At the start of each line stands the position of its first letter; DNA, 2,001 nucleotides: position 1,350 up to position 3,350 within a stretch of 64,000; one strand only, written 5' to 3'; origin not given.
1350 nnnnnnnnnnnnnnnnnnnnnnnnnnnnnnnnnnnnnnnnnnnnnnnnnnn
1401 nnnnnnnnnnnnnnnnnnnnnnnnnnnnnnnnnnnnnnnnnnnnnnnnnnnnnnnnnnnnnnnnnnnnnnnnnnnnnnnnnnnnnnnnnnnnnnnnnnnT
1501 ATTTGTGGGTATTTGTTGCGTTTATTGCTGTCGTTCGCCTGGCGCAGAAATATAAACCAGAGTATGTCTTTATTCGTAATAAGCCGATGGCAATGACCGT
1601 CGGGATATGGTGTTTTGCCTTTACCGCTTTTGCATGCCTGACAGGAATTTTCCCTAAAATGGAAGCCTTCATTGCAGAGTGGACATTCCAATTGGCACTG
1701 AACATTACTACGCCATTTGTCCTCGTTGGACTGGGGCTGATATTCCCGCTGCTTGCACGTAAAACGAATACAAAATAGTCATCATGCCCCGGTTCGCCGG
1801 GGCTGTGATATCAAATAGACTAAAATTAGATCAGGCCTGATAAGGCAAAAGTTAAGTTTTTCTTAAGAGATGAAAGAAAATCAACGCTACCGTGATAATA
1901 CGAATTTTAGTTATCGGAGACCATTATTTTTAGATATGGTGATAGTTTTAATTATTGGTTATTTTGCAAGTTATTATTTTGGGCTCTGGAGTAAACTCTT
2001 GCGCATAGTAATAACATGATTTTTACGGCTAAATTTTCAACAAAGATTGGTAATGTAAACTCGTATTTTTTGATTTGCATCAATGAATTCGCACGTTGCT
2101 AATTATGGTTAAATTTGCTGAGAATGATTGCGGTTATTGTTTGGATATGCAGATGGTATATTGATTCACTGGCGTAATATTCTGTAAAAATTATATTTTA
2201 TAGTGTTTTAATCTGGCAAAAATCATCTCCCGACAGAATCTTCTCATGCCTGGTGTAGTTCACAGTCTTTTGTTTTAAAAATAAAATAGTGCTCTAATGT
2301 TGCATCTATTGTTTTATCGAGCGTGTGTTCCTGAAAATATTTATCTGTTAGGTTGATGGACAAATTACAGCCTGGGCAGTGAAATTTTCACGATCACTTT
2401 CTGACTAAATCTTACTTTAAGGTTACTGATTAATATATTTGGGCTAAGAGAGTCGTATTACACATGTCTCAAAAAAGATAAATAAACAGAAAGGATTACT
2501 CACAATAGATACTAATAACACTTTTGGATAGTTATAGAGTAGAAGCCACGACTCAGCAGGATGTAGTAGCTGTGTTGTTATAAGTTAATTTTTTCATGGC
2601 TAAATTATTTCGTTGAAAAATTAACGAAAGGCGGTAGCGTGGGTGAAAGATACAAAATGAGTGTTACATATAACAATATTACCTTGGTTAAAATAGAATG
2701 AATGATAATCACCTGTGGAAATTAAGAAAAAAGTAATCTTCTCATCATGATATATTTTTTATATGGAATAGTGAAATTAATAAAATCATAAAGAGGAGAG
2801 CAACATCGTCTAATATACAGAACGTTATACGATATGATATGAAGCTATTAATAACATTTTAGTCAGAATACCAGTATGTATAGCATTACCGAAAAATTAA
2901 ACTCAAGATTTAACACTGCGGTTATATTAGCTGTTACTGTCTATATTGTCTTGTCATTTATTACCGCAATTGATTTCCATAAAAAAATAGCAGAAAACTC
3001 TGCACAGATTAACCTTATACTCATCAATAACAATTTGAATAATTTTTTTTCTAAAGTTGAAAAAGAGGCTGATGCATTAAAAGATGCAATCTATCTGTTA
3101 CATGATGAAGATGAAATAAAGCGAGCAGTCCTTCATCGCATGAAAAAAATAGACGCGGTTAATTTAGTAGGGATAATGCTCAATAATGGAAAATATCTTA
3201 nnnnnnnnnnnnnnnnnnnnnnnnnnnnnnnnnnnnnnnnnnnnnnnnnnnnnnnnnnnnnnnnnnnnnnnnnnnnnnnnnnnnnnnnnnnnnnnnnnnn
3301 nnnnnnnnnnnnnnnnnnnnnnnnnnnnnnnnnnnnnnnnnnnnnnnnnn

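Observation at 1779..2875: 1.1 kb AT-rich ORF-free leader and absence of any mobility gene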

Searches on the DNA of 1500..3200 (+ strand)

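Call 6: search_dna_similar(query=window:1500-3200:+, collection=ecoli_genomes, mode=near)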
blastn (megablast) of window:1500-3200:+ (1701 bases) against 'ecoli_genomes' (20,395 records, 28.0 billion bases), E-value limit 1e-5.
Records with a match: 2476; places in all: 2479; records where one place covers at least 80% of the query: 9.
Genomes with a match: 2476 of 5426; with a place that covers at least 80% of the query: 9. Places per genome that has any: lowest 1, median 1, highest 2. On chromosomes: 2473 places; on plasmids: 6.
Best place of each record, by identity: 90-95% 9; 80-90% 2460; 60-80% 7.
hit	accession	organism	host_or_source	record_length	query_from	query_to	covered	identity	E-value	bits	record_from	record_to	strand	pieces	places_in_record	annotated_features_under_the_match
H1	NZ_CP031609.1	Escherichia coli strain N3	Homo sapiens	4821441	1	1701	100%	94.5%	0e+0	2628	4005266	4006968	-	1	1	sensor domain-containing phosphodiesterase | ycaM: APC family permease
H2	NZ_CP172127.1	Escherichia coli strain GF43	chicken meat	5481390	1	1701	100%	94.5%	0e+0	2628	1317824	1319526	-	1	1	EAL domain-containing protein | ycaM: APC family permease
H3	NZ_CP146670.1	Escherichia coli strain MS 21-1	Homo sapiens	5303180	1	1701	100%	78.9%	0e+0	1131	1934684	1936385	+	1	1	EAL domain-containing protein | ycaM: APC family permease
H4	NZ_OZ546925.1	Escherichia coli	Homo sapiens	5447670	1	1701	100%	78.8%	0e+0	1122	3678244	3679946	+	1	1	CHASE9 sensor domain-containing protein | ycaM: APC family permease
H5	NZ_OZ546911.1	Escherichia coli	Homo sapiens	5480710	1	1701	100%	78.8%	0e+0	1122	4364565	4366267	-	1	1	CHASE9 sensor domain-containing protein | ycaM: APC family permease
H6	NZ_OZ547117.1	Escherichia coli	Homo sapiens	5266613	1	1701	100%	78.7%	0e+0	1116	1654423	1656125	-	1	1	EAL domain-containing protein | ycaM: APC family permease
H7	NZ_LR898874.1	Escherichia coli strain MSB1_4I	Homo sapiens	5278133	1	1701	100%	78.7%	0e+0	1116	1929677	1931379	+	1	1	EAL domain-containing protein | ycaM: APC family permease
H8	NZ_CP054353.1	Escherichia coli strain SCU-172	Homo sapiens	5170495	1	1701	100%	78.7%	0e+0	1110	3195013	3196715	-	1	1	EAL domain-containing protein | ycaM: APC family permease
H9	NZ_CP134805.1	Escherichia coli strain E7-1N7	agricultural environment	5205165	1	1701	100%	78.5%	0e+0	1099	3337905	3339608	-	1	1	EAL domain-containing protein | ycaM: APC family permease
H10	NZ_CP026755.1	Escherichia coli strain AR_0077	missing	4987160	1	278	16%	89.2%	7e-92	348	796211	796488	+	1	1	ycaM: APC family permease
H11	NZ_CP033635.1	Escherichia coli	chicken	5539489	1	278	16%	88.8%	3e-90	342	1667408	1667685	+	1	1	ycaM: APC family permease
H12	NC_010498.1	Escherichia coli SMS-3-5 strain SMS-3-5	-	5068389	1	278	16%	88.8%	3e-90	342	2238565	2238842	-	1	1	ycaM: APC family permease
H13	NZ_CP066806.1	Escherichia coli strain TCM3e1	Homo sapiens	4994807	1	278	16%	88.8%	3e-90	342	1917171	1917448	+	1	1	ycaM: APC family permease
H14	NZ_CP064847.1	Escherichia coli strain 20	wastewater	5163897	1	278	16%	88.8%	3e-90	342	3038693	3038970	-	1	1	ycaM: APC family permease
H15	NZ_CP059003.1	Escherichia coli strain 2D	Homo sapiens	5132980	1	278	16%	88.8%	3e-90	342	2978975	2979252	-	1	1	ycaM: APC family permease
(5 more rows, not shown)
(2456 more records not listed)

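Call 7: get_annotated_region(hit=H1, flank=14000)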
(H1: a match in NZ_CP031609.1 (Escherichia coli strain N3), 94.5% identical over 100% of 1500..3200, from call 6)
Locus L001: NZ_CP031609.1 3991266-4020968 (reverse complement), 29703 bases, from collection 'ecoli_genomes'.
description: Escherichia coli strain N3 chromosome, complete genome
organism: Escherichia coli strain N3 (NCBI taxid 562)
replicon: chromosome; assembly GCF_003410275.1
host: Homo sapiens; source: Rectal swab; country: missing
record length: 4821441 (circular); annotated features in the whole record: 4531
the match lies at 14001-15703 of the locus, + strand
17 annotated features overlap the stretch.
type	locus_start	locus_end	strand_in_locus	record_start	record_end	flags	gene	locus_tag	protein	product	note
CDS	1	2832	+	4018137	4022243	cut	ftsK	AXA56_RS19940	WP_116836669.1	DNA translocase FtsK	-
CDS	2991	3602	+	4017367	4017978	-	lolA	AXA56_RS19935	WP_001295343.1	outer membrane lipoprotein chaperone LolA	-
CDS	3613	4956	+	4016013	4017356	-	rarA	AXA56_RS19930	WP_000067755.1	replication-associated recombination protein RarA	-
CDS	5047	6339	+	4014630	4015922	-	serS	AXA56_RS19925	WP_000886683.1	serine--tRNA ligase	-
CDS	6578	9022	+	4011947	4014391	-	dmsA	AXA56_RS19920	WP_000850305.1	dimethylsulfoxide reductase subunit A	-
CDS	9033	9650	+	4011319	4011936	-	dmsB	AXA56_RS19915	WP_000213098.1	dimethylsulfoxide reductase iron-sulfur subunit DmsB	-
CDS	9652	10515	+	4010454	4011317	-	dmsC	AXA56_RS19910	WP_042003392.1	dimethyl sulfoxide reductase anchor subunit DmsC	-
CDS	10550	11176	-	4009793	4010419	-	ycaC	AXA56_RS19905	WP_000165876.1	isochorismate family cysteine hydrolase YcaC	-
CDS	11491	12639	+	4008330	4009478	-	ycaD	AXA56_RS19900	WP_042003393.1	MFS transporter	-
CDS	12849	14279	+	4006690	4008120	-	ycaM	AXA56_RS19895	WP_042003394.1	APC family permease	-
CDS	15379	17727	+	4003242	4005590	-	-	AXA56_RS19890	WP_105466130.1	sensor domain-containing phosphodiesterase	-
CDS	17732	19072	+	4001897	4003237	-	-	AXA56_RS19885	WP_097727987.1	GGDEF domain-containing protein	-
CDS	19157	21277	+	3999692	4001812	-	bcsA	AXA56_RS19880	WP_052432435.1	UDP-forming cellulose synthase catalytic subunit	-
CDS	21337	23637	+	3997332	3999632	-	bcsB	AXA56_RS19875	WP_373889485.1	cellulose biosynthesis cyclic di-GMP-binding regulatory protein BcsB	-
CDS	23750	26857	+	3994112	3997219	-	bcsC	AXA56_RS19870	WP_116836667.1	cellulose synthase complex outer membrane protein BcsC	-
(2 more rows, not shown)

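Call 8: get_annotated_region(hit=H3, flank=14000)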
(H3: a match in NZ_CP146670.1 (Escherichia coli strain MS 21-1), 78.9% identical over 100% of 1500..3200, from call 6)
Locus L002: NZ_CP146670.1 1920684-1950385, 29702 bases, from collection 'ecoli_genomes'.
description: Escherichia coli strain MS 21-1 chromosome, complete genome
organism: Escherichia coli strain MS 21-1 (NCBI taxid 562)
replicon: chromosome; assembly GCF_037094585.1
host: Homo sapiens; source: Colon; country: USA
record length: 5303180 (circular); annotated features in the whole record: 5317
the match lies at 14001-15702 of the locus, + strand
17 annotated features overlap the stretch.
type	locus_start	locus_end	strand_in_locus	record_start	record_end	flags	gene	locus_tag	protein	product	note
CDS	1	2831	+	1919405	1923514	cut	ftsK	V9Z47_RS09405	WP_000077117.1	DNA translocase FtsK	-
CDS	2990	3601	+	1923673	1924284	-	lolA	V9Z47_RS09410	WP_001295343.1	outer membrane lipoprotein chaperone LolA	-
CDS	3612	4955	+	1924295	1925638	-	rarA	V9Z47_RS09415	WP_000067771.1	replication-associated recombination protein RarA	-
CDS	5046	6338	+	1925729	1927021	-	serS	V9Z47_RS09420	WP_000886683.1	serine--tRNA ligase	-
CDS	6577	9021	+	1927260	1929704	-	dmsA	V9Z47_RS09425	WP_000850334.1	dimethylsulfoxide reductase subunit A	-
CDS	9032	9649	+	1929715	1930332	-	dmsB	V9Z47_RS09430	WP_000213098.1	dimethylsulfoxide reductase iron-sulfur subunit DmsB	-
CDS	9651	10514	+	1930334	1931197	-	dmsC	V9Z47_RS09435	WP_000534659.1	dimethyl sulfoxide reductase anchor subunit DmsC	-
CDS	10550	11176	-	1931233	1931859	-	ycaC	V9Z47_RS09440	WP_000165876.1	isochorismate family cysteine hydrolase YcaC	-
CDS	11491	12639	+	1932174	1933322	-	ycaD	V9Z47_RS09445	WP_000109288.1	MFS transporter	-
CDS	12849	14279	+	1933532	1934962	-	ycaM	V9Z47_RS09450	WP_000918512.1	APC family permease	-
CDS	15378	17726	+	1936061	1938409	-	-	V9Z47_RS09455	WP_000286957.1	EAL domain-containing protein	-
CDS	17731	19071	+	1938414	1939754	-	-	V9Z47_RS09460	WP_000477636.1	GGDEF domain-containing protein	-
CDS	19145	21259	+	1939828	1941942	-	bcsA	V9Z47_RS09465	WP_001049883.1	UDP-forming cellulose synthase catalytic subunit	-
CDS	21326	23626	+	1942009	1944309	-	bcsB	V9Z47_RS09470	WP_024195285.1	cellulose biosynthesis cyclic di-GMP-binding regulatory protein BcsB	-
CDS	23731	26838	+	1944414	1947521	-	bcsC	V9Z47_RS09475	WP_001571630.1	cellulose synthase complex outer membrane protein BcsC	-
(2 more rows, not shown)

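Call 9: get_annotated_region(hit=H10, flank=6000)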
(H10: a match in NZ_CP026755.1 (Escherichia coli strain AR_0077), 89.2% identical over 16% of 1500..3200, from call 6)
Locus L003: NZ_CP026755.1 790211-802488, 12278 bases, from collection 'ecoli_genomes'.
description: Escherichia coli strain AR_0077 chromosome, complete genome
organism: Escherichia coli strain AR_0077 (NCBI taxid 562)
replicon: chromosome; assembly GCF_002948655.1
host: missing; source: missing; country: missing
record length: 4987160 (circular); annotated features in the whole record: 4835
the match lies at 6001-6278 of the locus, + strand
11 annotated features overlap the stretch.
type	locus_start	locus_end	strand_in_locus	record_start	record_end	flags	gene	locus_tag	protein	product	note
CDS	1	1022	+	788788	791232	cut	dmsA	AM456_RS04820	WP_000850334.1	dimethylsulfoxide reductase subunit A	-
CDS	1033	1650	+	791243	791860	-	dmsB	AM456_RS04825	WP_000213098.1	dimethylsulfoxide reductase iron-sulfur subunit DmsB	-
CDS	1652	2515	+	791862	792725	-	dmsC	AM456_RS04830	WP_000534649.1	dimethyl sulfoxide reductase anchor subunit DmsC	-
CDS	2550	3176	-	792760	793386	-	ycaC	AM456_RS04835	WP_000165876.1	isochorismate family cysteine hydrolase YcaC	-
CDS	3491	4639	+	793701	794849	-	ycaD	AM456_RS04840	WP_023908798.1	MFS transporter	-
CDS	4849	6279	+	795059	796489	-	ycaM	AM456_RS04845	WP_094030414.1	APC family permease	-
CDS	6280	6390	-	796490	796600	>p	-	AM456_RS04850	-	hypothetical protein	incomplete; partial in the middle of a contig; missing N-terminus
CDS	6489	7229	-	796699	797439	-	pflA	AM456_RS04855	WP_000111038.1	pyruvate formate lyase 1-activating protein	-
CDS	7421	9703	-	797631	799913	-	pflB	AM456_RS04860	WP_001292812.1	formate C-acetyltransferase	-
CDS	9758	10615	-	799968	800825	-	focA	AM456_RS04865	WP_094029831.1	formate transporter FocA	-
CDS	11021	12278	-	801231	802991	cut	ycaO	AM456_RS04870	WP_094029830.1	30S ribosomal protein S12 methylthiotransferase accessory factor YcaO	-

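Call 10: search_rna_families(source=window, start=1600, end=3100, threshold=evalue, max_evalue=10)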
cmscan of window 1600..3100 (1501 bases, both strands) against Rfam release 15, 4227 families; matches with E-value up to 10: 5.
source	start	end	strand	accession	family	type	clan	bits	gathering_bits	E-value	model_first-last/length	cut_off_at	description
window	1945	1982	-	RF01375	CRISPR-DR62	Gene; CRISPR;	-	31.3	45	0.099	1-37/37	no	CRISPR RNA direct repeat element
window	2965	3074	+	RF01226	snoZ5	Gene; snRNA; snoRNA; CD-box;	CL00045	21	60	1.4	1-113/113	no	Small nucleolar RNA Z5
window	2999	3078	+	RF01218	snR41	Gene; snRNA; snoRNA; CD-box;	CL00068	20.2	50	2.8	1-111/111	no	Small nucleolar RNA snR41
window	2962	3065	+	RF02881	MH_s25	Gene; sRNA;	-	17.4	114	2.2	59-201/207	no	Mesorhizobail RNA 25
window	2349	2406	+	RF01312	sR9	Gene; snRNA; snoRNA; CD-box;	-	15.4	36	8.1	1-55/55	no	Small nucleolar RNA sR9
